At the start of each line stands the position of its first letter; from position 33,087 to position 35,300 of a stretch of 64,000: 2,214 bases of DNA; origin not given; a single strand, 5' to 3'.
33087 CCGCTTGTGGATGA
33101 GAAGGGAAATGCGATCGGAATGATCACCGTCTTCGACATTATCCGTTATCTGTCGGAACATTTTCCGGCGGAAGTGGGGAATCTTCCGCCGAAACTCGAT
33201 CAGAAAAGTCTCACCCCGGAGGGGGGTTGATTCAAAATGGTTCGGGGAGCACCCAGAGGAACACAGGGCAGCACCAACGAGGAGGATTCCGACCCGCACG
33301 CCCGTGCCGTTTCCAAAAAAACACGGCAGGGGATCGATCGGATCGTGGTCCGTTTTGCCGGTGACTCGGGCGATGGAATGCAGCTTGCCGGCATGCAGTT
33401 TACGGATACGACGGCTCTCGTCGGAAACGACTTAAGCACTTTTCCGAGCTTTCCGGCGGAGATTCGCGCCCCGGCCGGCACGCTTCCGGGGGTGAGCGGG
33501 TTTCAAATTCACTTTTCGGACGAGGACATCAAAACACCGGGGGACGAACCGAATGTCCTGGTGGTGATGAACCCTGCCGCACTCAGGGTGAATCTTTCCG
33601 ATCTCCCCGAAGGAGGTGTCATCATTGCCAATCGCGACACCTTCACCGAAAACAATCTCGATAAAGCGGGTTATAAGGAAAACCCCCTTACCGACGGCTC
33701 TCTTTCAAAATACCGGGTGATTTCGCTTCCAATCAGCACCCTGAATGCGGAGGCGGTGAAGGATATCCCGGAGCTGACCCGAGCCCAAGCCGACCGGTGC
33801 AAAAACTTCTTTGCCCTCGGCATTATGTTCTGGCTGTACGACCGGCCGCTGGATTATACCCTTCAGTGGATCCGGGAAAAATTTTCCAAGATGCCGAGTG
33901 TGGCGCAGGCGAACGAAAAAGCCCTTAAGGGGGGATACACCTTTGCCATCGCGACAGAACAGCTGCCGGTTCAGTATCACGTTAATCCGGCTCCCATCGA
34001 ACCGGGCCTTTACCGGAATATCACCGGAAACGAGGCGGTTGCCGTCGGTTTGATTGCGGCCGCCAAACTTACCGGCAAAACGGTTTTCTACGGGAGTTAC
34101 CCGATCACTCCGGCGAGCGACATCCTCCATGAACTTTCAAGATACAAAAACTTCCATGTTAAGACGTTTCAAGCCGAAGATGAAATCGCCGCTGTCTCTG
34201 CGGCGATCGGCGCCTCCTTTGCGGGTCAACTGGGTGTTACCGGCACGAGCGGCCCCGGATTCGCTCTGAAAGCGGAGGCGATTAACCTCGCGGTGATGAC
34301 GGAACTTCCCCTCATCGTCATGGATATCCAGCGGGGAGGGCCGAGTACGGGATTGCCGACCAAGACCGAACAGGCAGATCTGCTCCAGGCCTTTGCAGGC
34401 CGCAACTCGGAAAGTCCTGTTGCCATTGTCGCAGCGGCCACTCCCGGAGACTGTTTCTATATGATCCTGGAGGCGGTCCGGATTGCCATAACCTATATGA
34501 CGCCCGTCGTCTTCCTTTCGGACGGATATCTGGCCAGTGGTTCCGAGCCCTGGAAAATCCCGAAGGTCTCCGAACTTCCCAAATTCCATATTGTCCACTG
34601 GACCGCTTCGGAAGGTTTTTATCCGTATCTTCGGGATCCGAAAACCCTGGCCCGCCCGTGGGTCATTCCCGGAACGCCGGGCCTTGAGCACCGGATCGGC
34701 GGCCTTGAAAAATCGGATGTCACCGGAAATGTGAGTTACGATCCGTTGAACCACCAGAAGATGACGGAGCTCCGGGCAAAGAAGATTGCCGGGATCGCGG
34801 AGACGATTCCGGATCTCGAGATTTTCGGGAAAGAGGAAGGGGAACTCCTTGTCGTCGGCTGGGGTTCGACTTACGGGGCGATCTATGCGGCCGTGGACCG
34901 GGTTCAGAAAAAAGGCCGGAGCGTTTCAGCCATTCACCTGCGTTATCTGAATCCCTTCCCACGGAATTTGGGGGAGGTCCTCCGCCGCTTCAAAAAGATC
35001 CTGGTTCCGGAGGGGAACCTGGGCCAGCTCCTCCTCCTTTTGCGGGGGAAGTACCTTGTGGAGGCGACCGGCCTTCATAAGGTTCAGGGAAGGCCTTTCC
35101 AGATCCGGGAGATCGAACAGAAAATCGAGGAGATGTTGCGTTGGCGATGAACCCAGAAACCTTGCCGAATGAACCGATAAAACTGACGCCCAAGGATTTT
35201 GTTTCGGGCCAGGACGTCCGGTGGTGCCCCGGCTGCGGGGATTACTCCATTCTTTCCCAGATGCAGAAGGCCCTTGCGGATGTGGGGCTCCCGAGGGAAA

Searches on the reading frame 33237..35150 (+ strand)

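Call 49: search_protein_families(library=ncbifam, proteins=[window:33237-35150:+], max_evalue=1e-10)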
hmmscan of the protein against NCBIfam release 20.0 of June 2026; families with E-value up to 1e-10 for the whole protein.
window:33237-35150:+ (637 aa): 10 families
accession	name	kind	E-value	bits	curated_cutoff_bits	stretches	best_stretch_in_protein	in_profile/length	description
TIGR03710.1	OAFO_sf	subfamily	1.7e-196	654.1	482.75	1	36-630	2-561/561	2-oxoacid:acceptor oxidoreductase subunit alpha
NF006412.0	PRK08659.1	equivalog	1.3e-72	245.1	411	1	262-633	8-376/378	2-oxoacid:acceptor oxidoreductase subunit alpha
NF041170.1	Oxoac_fdxalpha_Archa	equivalog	2.5e-72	244.2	800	1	160-634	141-623/636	2-oxoacid:ferredoxin oxidoreductase subunit alpha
NF007206.0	PRK09627.1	equivalog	2.7e-59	201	579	1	272-633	11-375/375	2-oxoglutarate synthase subunit alpha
NF005507.0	PRK07119.1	subfamily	1.1e-42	146.2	399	1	262-449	7-190/352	3-methyl-2-oxobutanoate dehydrogenase subunit VorB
NF040682.1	PorA_Arch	equivalog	4.5e-18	65.3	550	1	261-450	5-189/387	pyruvate synthase subunit PorA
NF006232.0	PRK08366.1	equivalog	1.1e-14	53.9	646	0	276-367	19-113/394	2-ketoisovalerate ferredoxin oxidoreductase subunit alpha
NF007201.0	PRK09622.1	equivalog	2e-14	53.3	590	0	286-434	32-179/405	2-oxoacid:ferredoxin oxidoreductase subunit alpha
NF045764.1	PhenlGlyoxDHPadG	equivalog_domain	5.1e-11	41.7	700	0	263-367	6-108/398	NADH-dependent phenylglyoxylate dehydrogenase subunit alpha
NF006233.0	PRK08367.1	equivalog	9.3e-11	41.2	625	0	262-365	7-107/394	pyruvate ferredoxin oxidoreductase subunit alpha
